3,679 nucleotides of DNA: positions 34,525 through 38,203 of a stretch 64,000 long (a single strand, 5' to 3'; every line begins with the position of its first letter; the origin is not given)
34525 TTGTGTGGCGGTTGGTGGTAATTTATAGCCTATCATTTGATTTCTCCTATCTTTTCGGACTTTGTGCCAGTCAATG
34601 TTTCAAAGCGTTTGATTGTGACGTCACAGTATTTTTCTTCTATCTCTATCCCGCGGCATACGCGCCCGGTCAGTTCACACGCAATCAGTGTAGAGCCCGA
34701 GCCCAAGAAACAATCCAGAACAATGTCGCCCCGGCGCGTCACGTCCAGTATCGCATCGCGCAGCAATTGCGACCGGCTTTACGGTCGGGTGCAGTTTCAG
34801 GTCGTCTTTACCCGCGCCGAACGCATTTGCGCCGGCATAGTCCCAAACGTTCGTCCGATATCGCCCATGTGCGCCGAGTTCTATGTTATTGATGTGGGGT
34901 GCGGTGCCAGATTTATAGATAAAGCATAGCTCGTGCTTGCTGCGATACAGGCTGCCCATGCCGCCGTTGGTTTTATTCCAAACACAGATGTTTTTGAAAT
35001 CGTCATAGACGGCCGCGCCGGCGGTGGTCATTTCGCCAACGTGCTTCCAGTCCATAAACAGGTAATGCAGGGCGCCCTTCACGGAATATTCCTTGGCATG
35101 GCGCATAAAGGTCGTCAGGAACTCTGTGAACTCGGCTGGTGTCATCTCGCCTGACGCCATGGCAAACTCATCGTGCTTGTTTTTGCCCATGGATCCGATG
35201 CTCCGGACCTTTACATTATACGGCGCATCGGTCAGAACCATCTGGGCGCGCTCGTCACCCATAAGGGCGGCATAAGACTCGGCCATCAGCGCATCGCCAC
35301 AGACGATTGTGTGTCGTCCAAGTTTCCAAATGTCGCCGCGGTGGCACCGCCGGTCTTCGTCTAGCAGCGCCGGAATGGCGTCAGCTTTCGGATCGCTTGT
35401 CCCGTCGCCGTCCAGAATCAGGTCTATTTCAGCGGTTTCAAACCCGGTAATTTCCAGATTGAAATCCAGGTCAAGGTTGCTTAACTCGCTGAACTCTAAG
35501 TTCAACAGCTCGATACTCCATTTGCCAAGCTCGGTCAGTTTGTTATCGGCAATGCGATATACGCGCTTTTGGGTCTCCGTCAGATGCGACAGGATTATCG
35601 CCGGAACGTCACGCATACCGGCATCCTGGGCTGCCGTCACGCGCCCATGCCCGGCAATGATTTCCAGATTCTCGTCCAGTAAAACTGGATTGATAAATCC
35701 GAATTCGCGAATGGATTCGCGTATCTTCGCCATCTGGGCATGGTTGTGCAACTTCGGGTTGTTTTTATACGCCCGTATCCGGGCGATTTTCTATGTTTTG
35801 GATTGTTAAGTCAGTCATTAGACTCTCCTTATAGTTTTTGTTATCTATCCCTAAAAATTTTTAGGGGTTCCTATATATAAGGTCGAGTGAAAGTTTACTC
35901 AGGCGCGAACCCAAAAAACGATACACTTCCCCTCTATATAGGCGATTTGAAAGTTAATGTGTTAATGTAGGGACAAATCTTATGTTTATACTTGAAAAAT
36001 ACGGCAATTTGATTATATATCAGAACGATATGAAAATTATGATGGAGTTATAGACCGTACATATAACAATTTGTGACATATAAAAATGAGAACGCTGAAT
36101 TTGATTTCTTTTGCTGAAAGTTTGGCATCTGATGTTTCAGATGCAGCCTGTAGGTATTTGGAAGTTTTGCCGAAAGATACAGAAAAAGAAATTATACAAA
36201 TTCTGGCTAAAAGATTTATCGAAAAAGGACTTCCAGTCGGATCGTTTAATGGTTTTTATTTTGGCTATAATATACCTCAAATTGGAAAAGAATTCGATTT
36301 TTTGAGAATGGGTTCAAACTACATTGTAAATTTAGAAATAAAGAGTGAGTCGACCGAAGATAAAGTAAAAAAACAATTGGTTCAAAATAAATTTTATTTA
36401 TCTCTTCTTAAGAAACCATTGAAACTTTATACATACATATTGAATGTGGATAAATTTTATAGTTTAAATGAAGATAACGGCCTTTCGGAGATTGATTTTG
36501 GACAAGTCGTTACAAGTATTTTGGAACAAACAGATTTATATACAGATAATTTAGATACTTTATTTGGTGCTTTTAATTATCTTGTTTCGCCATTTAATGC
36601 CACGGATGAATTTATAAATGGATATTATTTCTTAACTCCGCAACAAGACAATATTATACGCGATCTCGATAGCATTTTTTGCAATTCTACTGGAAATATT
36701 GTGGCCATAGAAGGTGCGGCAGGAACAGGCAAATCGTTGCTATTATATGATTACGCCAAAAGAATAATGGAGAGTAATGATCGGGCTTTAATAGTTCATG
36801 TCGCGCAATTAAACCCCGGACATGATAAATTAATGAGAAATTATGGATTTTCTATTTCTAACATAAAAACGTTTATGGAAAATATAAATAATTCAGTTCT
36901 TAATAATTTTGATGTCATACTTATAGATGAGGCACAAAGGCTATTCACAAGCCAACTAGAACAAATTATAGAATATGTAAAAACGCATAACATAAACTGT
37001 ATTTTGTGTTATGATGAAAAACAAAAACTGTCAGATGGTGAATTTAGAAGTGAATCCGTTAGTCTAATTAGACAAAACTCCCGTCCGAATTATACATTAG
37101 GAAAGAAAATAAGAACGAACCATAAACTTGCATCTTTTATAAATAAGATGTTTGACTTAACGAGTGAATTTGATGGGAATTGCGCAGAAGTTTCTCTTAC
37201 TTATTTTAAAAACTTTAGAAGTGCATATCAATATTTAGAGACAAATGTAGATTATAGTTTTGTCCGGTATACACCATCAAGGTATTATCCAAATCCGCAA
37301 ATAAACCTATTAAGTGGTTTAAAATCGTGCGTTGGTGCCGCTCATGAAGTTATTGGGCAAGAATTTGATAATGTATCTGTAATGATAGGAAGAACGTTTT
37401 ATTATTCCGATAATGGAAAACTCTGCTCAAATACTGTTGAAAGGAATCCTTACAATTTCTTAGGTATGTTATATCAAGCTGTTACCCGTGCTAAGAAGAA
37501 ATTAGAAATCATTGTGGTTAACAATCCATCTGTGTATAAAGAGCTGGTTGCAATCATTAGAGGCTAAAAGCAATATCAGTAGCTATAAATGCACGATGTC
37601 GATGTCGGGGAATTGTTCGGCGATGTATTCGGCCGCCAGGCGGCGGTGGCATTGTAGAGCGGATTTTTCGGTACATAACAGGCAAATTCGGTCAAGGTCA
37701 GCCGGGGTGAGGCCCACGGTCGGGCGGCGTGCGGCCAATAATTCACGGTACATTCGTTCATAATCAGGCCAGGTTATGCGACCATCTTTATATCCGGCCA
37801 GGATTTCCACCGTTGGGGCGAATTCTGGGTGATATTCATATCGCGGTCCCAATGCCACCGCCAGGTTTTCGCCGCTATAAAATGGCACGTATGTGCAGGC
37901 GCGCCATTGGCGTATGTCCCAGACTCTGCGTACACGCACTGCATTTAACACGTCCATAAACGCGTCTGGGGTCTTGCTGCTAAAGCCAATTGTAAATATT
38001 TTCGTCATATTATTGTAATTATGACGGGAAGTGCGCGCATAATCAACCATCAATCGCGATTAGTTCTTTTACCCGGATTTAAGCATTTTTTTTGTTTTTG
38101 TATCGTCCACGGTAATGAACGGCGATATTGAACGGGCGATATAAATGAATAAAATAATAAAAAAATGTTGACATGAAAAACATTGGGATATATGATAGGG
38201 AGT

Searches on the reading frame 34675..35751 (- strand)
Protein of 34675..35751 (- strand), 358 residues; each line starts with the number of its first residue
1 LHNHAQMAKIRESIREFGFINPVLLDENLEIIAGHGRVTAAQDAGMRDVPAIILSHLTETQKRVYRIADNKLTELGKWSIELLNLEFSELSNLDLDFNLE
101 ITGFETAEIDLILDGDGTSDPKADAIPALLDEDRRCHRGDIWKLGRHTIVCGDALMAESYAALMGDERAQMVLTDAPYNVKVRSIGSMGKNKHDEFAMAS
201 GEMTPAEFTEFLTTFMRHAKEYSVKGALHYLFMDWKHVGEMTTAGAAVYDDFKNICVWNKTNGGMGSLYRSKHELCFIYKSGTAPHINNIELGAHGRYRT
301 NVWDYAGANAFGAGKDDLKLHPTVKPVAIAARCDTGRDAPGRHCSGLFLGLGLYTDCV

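Call 23: search_protein_families(library=pfam, proteins=[window:34675-35751:-], max_evalue=0.01)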
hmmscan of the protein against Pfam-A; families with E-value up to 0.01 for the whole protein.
window:34675-35751:- (358 aa): 2 families
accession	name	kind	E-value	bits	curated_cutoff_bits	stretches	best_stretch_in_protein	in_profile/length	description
PF01555.25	N6_N4_Mtase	-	1.6e-07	31.9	26.7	1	170-333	2-174/221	DNA methylase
PF02195.25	ParB_N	-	3.5e-07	30.6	26.3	1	5-61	25-84/95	ParB N-terminal domain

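Call 24: search_protein_families(library=padloc, proteins=[window:34675-35751:-], max_evalue=0.001)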
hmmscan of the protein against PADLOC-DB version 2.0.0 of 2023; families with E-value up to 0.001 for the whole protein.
window:34675-35751:- (358 aa): 3 families
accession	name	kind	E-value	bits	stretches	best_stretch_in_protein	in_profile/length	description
PDLC03229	MTase_II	-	4.7e-52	175.2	1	5-332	34-350/436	Type II methyltransferase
PDLC03371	MTase_II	-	3.6e-12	44.4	1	164-332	25-202/260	Type II methyltransferase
PDLC03379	MTase_II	-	2.3e-05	22.4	1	246-293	120-167/267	Type II methyltransferase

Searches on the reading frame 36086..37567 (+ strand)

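Call 23: search_protein_families(library=pfam, proteins=[window:36086-37567:+], max_evalue=0.01)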
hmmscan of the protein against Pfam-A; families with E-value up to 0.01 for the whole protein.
window:36086-37567:+ (493 aa): 17 families
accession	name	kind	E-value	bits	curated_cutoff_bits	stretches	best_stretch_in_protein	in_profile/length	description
PF09848.15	SLFN-g3_helicase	-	9.4e-17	61.7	24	1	205-386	3-208/354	Schlafen group 3, DNA/RNA helicase domain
PF13604.12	AAA_30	-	6.8e-12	46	27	1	185-316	4-130/191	AAA domain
PF13401.12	AAA_22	-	2.8e-08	34.6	27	1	201-308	3-121/130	AAA domain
PF01443.25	Viral_helicase1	-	2.4e-07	31.2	21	1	208-476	3-227/228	Viral superfamily 1 RNA helicase core domain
PF04851.21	ResIII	-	8.7e-07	29.4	22.5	0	253-300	100-152/164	Type III restriction enzyme, res subunit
PF25199.1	nSTAND_NTPase5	-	3.1e-06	27.5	34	1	200-302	38-123/145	Novel STAND NTPase 5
PF13245.12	AAA_19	-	3.2e-05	24.6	25.1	1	202-318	10-133/134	AAA domain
PF07693.20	KAP_NTPase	-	5.9e-05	22.9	20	0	190-256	4-74/293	KAP family P-loop domain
PF00580.27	UvrD-helicase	-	0.00012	22.3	23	0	265-314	203-251/271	UvrD/REP helicase N-terminal domain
PF13173.12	AAA_14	-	0.00019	21.9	27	1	204-297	3-83/129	AAA domain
PF00265.24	TK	-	0.00025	21.4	20.6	1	204-307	2-108/176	Thymidine kinase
PF01637.24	ATPase_2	-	0.0008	19.7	33.2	1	191-316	8-123/225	ATPase domain predominantly from Archaea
PF02562.22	PhoH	-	0.0026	17.7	27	0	184-237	6-53/205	PhoH-like protein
PF00004.35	AAA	-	0.0033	18.3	21.2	0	209-290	4-73/131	ATPase family associated with various cellular activities (AAA)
PF00005.33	ABC_tran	-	0.0037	18.3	25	1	201-321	9-115/137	ABC transporter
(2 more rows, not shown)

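Call 24: search_protein_families(library=padloc, proteins=[window:36086-37567:+], max_evalue=0.001)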
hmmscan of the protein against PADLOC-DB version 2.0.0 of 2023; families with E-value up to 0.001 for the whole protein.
window:36086-37567:+ (493 aa): 9 families
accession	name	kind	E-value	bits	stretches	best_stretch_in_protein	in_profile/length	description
PDLC02350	AbiO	-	1.6e-143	476.9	1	4-491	7-467/468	AbiO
PDLC02372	Nhi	-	1.7e-139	463.5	1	2-491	2-469/470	-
PDLC05035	PDC-S53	-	9.8e-13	45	1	193-313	502-614/900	-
PDLC00120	GajB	-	2.2e-07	28.4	1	236-327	115-207/458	UrvD helicase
PDLC00138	GajB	-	5.9e-05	19.9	0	337-480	432-570/581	UrvD helicase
PDLC03002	Helicase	-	0.00012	18.5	1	261-334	318-390/707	-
PDLC04140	mad8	-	0.00018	19.1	1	201-294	25-123/314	mads_8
PDLC04476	PDC-M16A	-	0.0002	17.9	0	183-232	5-54/691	-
PDLC05014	PDC-S41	-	0.00089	15.7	0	249-290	301-343/657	-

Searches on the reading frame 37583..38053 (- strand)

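Call 23: search_protein_families(library=pfam, proteins=[window:37583-38053:-], max_evalue=0.01)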
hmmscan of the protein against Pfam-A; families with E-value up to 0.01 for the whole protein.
window:37583-38053:- (156 aa): 3 families
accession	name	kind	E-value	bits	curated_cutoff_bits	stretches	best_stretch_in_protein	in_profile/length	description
PF04343.18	DUF488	-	1.7e-13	51.7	22.2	1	30-144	3-121/121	Domain of unknown function DUF488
PF22751.1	DUF488-N3a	-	6e-09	36.7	27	1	74-147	38-117/118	Active DUF488-N3 subclade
PF22752.1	DUF488-N3i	-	0.0027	18.7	27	1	73-148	38-115/131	Inactive DUF488-N3 subclade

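Call 24: search_protein_families(library=padloc, proteins=[window:37583-38053:-], max_evalue=0.001)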
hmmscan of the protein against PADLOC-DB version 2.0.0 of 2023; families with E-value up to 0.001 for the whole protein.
window:37583-38053:- (156 aa): 4 families
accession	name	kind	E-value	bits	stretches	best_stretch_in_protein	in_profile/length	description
PDLC04658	PDC-M45C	-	7.9e-30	101.5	1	18-156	2-144/145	-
PDLC04657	PDC-M45B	-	7e-12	43.3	1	17-146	4-135/204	-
PDLC04505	PDC-M19A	-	7.7e-09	33.4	1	11-153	143-291/294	-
PDLC04504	PDC-M19A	-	3.7e-05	21.2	1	10-146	82-223/234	-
